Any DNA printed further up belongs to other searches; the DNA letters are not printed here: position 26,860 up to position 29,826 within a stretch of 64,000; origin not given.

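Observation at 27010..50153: Two paralogous ECF sigma factor - transmembrane - large extracytoplasmic domain fusion proteins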

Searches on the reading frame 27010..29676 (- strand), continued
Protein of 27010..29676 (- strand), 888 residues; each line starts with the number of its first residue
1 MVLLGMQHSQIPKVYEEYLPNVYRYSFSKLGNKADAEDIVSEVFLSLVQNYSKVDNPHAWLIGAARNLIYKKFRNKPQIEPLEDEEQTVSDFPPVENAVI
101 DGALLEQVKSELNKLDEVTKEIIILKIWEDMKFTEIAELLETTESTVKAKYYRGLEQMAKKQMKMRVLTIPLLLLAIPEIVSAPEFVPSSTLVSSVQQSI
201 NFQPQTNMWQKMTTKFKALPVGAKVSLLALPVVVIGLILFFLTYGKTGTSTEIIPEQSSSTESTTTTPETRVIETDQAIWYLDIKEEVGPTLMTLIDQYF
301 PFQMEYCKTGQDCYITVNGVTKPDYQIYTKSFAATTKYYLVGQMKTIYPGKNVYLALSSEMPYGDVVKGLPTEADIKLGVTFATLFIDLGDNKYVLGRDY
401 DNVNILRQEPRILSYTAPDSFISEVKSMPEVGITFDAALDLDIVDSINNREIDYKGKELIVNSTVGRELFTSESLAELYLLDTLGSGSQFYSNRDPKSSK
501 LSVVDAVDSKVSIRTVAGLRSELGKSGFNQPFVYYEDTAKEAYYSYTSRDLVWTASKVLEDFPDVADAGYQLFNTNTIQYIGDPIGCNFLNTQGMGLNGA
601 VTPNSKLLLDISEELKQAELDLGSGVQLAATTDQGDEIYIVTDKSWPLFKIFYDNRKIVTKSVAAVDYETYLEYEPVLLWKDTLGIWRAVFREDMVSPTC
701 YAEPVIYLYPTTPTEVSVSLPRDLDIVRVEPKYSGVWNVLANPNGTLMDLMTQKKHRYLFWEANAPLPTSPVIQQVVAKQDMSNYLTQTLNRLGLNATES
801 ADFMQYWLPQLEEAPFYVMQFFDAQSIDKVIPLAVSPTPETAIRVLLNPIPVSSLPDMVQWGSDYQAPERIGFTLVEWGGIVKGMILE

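Call 47: find_encoding_contigs(protein=P0017, flank=6000, max_places=3)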
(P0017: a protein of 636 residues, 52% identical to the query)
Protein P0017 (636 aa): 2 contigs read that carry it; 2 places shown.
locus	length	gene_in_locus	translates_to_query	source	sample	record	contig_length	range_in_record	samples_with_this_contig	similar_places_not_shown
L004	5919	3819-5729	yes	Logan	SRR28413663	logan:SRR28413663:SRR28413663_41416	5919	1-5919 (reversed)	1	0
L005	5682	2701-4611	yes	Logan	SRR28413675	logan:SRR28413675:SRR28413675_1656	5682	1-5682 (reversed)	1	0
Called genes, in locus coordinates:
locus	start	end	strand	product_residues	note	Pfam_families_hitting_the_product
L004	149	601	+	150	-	PF02367:TsaE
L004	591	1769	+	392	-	PF00814:TsaD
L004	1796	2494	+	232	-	-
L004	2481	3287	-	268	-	PF01149:Fapy_DNA_glyco, PF06831:H2TH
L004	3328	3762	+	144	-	-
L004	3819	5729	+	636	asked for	PF04542:Sigma70_r2, PF04545:Sigma70_r4 (weak), PF08281:Sigma70_r4_2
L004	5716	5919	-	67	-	?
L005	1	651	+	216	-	?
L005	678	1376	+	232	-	-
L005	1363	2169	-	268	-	PF01149:Fapy_DNA_glyco, PF06831:H2TH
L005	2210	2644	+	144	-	-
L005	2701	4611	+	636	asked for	PF04542:Sigma70_r2, PF04545:Sigma70_r4 (weak), PF08281:Sigma70_r4_2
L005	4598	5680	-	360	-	?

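Call 49: find_encoding_contigs(protein=P0077, flank=6000, max_places=3)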
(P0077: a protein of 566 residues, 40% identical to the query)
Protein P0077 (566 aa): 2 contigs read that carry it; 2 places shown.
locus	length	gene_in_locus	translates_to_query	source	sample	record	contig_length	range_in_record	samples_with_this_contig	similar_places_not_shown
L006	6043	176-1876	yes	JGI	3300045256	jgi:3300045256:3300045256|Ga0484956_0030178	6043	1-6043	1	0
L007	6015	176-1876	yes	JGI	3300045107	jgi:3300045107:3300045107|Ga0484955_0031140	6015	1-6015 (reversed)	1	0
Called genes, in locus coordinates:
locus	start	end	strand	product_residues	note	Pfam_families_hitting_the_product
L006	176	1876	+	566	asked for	PF04542:Sigma70_r2, PF04545:Sigma70_r4 (weak), PF08281:Sigma70_r4_2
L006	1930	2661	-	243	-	-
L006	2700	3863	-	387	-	PF00672:HAMP (faint), PF00512:HisKA, PF02518:HATPase_c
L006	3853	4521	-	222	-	PF00072:Response_reg, PF00486:Trans_reg_C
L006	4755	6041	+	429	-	?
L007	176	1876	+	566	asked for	PF04542:Sigma70_r2, PF04545:Sigma70_r4 (weak), PF08281:Sigma70_r4_2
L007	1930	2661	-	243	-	-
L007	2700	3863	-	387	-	PF00672:HAMP (faint), PF00512:HisKA, PF02518:HATPase_c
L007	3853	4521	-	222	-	PF00072:Response_reg, PF00486:Trans_reg_C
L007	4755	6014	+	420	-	?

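Call 50: find_encoding_contigs(protein=P0141, flank=6000, max_places=3)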
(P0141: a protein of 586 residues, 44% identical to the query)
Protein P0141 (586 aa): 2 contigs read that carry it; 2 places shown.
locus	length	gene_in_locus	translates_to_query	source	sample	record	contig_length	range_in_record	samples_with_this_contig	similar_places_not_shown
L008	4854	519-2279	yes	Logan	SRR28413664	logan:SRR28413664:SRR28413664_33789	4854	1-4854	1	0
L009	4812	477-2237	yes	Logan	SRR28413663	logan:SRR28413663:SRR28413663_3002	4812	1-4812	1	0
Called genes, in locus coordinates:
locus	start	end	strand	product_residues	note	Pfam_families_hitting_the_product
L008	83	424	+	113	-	-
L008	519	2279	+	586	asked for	PF04542:Sigma70_r2, PF08281:Sigma70_r4_2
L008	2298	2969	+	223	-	-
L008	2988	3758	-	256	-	PF00398:RrnaAD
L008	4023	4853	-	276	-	?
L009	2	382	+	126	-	?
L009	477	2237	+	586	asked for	PF04542:Sigma70_r2, PF08281:Sigma70_r4_2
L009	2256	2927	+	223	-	-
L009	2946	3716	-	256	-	PF00398:RrnaAD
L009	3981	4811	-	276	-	?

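Call 61: list_cluster_members(proteins=[P0017, P0022, P0077, P0078, P0091, P0117, P0130, P0141, P0014, P0028])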
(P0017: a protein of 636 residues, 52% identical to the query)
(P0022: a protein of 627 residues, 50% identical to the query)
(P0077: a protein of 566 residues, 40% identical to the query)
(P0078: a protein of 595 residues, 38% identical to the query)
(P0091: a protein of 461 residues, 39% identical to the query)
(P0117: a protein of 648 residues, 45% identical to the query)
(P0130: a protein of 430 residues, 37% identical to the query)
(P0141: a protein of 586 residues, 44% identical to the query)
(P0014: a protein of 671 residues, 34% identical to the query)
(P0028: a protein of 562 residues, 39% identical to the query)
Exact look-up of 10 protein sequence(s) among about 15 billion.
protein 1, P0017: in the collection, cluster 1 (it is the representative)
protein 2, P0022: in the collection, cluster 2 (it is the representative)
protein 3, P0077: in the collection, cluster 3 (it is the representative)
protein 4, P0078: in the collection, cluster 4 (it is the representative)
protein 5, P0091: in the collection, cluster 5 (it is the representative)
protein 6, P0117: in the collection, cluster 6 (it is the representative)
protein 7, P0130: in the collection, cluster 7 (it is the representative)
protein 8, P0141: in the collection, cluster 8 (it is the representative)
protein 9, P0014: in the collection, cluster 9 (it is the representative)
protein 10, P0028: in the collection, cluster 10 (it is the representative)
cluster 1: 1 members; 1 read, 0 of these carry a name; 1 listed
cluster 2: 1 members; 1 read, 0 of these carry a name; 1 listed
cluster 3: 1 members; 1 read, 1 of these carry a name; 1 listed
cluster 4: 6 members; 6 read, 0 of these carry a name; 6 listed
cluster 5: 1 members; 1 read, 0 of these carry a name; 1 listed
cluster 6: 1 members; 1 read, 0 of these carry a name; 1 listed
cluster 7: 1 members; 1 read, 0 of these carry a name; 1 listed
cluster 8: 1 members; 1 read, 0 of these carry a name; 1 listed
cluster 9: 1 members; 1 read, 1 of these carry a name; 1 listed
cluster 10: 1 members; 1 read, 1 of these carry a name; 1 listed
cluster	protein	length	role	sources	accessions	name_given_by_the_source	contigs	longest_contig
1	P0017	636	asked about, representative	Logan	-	-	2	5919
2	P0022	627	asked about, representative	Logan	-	-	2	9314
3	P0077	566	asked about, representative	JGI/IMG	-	RNA polymerase sigma-70 factor (ECF subfamily)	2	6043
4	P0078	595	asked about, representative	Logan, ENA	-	-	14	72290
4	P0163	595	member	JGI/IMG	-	-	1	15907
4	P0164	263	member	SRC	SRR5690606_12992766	-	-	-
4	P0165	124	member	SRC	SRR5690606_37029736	-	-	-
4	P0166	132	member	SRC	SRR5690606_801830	-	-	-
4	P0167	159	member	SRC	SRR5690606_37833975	-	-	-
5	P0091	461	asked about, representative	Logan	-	-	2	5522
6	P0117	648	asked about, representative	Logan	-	-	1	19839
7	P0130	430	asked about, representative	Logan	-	-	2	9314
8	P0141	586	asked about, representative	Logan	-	-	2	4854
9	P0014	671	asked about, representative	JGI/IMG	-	hypothetical protein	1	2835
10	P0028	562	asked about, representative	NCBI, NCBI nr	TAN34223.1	hypothetical protein EPN28_00005 [Patescibacteria group bacterium] | MAG: hypothetical protein EPN28_00005 [Patescibacteria group bacterium]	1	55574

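Call 64: find_encoding_contigs(protein=P0022, flank=10000, max_places=2)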
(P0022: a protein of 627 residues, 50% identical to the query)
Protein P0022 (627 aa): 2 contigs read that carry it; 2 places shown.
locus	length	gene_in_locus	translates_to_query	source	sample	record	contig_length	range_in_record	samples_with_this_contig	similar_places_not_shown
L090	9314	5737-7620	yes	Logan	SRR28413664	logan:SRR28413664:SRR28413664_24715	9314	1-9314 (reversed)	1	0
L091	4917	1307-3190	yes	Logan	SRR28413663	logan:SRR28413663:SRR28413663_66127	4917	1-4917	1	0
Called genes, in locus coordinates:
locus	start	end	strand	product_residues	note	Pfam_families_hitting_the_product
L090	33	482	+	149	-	PF02367:TsaE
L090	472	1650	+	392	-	PF00814:TsaD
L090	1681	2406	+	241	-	-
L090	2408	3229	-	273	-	PF01149:Fapy_DNA_glyco, PF06831:H2TH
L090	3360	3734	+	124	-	-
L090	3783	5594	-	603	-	PF00005:ABC_tran, PF02463:SMC_N (weak), PF13304:AAA_21 (faint)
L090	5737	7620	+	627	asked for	PF04542:Sigma70_r2, PF04545:Sigma70_r4 (weak), PF08281:Sigma70_r4_2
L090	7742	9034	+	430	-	PF04542:Sigma70_r2, PF08281:Sigma70_r4_2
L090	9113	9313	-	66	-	?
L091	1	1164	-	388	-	?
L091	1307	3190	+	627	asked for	PF04542:Sigma70_r2, PF04545:Sigma70_r4 (weak), PF08281:Sigma70_r4_2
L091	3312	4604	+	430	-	PF04542:Sigma70_r2, PF08281:Sigma70_r4_2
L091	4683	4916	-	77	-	?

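Call 65: find_encoding_contigs(protein=P0078, flank=10000, max_places=2)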
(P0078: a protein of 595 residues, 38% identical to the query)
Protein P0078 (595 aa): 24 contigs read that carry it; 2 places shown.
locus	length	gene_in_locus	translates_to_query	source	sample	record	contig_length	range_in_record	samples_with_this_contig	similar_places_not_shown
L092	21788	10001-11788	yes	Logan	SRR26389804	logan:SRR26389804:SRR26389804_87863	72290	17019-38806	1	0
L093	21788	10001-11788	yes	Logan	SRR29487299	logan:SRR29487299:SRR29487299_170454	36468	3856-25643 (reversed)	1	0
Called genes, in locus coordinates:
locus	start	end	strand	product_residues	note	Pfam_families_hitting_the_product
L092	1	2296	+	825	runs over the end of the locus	PF02861:Clp_N, PF23569:NBD_SMAX1, PF00004:AAA, PF17871:AAA_lid_9, PF00158:Sigma54_activat, PF00004:AAA, PF07724:AAA_2, PF07728:AAA_5, +10 more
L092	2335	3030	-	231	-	PF00293:NUDIX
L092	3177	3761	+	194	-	-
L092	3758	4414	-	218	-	PF03167:UDG (weak)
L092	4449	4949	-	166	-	-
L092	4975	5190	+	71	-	-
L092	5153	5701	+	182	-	-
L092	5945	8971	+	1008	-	PF07517:SecA_DEAD, PF01043:SecA_PP_bind, PF21090:P-loop_SecA, PF07516:SecA_SW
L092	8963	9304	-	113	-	-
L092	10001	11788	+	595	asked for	PF04542:Sigma70_r2, PF04545:Sigma70_r4 (weak), PF08281:Sigma70_r4_2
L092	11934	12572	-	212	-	PF27462:RecX_N, PF21982:RecX_HTH1, PF02631:RecX_HTH2, PF21981:RecX_HTH3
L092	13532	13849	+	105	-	-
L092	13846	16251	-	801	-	PF00133:tRNA-synt_1, PF09334:tRNA-synt_1g, PF13603:tRNA-synt_1_2, PF00133:tRNA-synt_1, PF08264:Anticodon_1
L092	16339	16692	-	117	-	PF01329:Pterin_4a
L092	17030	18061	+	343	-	PF18917:LiaI-LiaF-like_TM1, PF22570:LiaF-TM, PF09922:LiaF-like_C (faint), PF13349:DUF4097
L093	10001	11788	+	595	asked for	PF04542:Sigma70_r2, PF04545:Sigma70_r4 (weak), PF08281:Sigma70_r4_2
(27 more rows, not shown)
